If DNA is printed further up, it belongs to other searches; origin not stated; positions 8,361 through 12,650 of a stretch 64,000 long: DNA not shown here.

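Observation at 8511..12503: Exported 1330-aa lipoprotein joining a polysaccharide-lyase-like domain, glycan-binding modules and an ADP-ribosylglycohydrolase-family domain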

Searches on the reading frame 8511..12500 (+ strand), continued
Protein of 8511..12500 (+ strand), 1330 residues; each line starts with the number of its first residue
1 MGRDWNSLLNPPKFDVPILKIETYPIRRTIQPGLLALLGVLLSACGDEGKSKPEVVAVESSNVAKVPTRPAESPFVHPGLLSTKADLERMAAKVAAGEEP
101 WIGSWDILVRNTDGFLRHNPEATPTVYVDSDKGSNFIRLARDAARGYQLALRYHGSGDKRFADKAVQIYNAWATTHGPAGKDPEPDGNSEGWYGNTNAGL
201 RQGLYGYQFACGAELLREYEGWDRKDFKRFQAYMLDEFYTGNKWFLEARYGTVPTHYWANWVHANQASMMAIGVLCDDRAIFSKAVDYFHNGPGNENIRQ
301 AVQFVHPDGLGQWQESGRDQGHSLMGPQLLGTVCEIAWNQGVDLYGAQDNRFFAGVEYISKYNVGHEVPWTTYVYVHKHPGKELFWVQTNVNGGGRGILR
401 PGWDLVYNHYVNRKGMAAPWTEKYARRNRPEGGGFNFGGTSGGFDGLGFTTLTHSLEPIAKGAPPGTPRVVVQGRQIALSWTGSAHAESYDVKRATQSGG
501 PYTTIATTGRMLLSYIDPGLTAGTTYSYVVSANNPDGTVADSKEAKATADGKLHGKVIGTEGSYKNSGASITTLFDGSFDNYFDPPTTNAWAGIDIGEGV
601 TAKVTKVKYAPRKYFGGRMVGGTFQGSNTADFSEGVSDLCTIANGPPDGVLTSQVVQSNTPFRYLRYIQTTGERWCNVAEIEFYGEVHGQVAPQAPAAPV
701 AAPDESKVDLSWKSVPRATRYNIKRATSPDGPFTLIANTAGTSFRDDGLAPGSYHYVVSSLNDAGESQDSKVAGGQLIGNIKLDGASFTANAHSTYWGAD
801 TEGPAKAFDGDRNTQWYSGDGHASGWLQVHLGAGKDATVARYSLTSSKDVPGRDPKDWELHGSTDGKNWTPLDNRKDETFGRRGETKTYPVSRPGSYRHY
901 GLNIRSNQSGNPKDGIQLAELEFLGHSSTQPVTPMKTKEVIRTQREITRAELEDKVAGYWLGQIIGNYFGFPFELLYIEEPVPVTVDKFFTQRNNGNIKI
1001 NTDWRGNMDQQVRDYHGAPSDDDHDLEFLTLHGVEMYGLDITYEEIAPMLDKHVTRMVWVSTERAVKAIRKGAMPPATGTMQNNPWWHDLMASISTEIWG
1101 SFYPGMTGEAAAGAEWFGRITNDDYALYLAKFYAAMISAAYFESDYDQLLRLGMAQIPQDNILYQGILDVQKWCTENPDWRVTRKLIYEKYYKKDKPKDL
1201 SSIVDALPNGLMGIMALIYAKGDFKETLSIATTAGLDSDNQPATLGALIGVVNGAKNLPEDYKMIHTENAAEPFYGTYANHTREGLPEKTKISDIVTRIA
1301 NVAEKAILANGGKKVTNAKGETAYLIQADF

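Call 23: find_encoding_contigs(protein=P0122, flank=10000, max_places=3)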
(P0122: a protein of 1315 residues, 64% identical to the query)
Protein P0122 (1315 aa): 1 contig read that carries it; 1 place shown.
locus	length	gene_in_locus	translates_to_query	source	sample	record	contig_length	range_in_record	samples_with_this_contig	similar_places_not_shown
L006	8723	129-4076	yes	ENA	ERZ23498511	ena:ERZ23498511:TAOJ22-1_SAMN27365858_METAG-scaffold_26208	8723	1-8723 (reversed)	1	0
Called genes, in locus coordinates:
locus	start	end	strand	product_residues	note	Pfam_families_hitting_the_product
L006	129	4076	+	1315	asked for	PF05426:Alginate_lyase, PF00754:F5_F8_type_C, PF22633:F5_F8_type_C_2, PF03747:ADP_ribosyl_GH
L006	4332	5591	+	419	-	PF01553:Acyltransferase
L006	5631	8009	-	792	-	PF03176:MMPL, PF12349:Sterol-sensing (faint), PF03176:MMPL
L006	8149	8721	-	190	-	?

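Call 66: find_encoding_contigs(protein=P0121, flank=10000, max_places=3)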
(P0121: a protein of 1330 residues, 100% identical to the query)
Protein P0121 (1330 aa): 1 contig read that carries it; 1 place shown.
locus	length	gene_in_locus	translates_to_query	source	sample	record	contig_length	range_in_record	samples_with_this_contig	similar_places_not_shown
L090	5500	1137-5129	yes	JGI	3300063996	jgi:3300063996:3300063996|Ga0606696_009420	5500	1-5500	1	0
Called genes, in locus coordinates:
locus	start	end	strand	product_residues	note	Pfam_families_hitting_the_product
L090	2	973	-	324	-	?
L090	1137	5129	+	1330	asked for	PF05426:Alginate_lyase, PF00041:fn3 (faint), PF00754:F5_F8_type_C, PF22633:F5_F8_type_C_2, PF03747:ADP_ribosyl_GH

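Call 75: search_protein_representatives(protein=window:8901-12500:+)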
Query: 1200 residues. Proteins with E-value up to 0.001 (for the whole library): 27090; up to 1e-10: 10685; up to 1e-30: 1953. The best 150 are listed.
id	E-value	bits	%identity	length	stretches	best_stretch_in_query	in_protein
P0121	0.0e+00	2828.1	100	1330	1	1-1200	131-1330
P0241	1.4e-270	917.0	64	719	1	3-642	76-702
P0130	1.2e-264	897.3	49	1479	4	4-807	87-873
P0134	4.3e-261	885.6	51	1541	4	4-797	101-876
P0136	3.9e-256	869.2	54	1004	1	4-796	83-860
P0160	1.6e-239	814.2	51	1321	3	3-660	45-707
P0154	4.7e-238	809.3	55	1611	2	4-641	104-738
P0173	4.6e-231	786.2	44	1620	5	4-804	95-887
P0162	3.1e-230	783.4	53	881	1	4-799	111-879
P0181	1.9e-220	751.0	47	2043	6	4-641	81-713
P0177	2.9e-220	750.4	50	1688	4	3-641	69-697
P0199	3.7e-215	733.5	45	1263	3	4-643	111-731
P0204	1.4e-206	705.1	48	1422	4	4-641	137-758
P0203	5.7e-203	693.1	58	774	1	4-569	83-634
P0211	3.8e-202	690.4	47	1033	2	4-805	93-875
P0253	1.3e-151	523.0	47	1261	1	10-640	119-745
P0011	2.1e-145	502.4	61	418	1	811-1200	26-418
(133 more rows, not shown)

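Call 79: list_cluster_members(proteins=[P0121, P0122])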
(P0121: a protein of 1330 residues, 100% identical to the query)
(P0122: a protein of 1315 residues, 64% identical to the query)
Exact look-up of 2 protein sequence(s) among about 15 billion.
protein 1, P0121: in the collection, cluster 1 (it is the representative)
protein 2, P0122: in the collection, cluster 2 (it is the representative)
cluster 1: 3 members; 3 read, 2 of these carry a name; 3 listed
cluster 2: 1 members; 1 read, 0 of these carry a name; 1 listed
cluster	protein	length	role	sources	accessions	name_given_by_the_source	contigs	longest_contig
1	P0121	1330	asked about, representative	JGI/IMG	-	hypothetical protein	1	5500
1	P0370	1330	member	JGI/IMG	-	hypothetical protein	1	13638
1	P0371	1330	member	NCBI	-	-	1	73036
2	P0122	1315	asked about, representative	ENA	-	-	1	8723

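Call 80: find_encoding_contigs(protein=P0371, flank=10000, max_places=2)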
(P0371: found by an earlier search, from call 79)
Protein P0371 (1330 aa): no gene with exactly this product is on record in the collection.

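Call 86: find_encoding_contigs(protein=P0123, flank=10000, max_places=1)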
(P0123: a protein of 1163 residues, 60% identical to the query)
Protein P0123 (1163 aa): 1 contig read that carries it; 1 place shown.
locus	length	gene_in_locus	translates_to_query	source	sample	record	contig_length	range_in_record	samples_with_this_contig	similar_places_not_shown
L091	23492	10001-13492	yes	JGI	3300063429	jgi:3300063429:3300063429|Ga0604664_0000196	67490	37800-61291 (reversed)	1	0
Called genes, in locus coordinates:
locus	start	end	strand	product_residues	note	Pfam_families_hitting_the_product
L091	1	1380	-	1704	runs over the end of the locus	PF00041:fn3 (faint), PF25788:Ig_Rha78A_N, PF08531:Bac_rhamnosid_N, PF05592:Bac_rhamnosid, PF17389:Bac_rhamnosid6H, PF17390:Bac_rhamnosid_C, PF04862:DUF642 (weak), PF22825:HpiC1-like (weak)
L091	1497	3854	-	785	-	PF12951:PATR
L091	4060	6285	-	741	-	PF00069:Pkinase, PF01636:APH (faint), PF07714:PK_Tyr_Ser-Thr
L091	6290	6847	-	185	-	PF07638:Sigma70_ECF, PF08281:Sigma70_r4_2 (weak)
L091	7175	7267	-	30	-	-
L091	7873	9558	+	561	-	PF01120:Alpha_L_fucos, PF16757:Fucosidase_C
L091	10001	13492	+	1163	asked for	PF05426:Alginate_lyase, PF00041:fn3 (faint), PF00754:F5_F8_type_C, PF22633:F5_F8_type_C_2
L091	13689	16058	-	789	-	PF14498:Glyco_hyd_65N_2, PF22124:Glyco_hydro_95_cat, PF21307:Glyco_hydro_95_C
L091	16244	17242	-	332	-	PF00356:LacI (weak), PF13377:Peripla_BP_3 (weak)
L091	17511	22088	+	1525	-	PF14498:Glyco_hyd_65N_2, PF22124:Glyco_hydro_95_cat, PF21307:Glyco_hydro_95_C, PF00754:F5_F8_type_C, PF22633:F5_F8_type_C_2 (weak), PF00754:F5_F8_type_C (weak)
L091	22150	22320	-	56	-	-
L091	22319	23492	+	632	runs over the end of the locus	PF12951:PATR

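Call 87: find_encoding_contigs(protein=P0126, flank=10000, max_places=1)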
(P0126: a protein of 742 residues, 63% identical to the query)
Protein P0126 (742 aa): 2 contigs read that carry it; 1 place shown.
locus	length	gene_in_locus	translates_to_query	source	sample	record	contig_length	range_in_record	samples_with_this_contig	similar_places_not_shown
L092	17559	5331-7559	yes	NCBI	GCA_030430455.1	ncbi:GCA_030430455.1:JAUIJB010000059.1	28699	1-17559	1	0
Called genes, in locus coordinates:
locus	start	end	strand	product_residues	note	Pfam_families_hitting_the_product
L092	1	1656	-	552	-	?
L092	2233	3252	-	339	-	PF08240:ADH_N, PF16912:Glu_dehyd_C (weak), PF00107:ADH_zinc_N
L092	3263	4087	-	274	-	PF04909:Amidohydro_2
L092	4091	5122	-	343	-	PF00248:Aldo_ket_red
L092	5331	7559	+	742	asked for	PF05426:Alginate_lyase, PF00041:fn3 (faint)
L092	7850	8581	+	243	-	PF00005:ABC_tran, PF13304:AAA_21 (weak)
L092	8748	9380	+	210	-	-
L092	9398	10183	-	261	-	PF00459:Inositol_P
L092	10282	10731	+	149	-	-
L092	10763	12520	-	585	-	-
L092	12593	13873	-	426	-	PF04413:Glycos_transf_N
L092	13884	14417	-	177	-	PF03602:Cons_hypoth95, PF05175:MTS (weak)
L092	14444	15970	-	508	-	PF05359:DUF748 (weak)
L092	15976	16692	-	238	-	-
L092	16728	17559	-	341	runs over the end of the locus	PF02628:COX15-CtaA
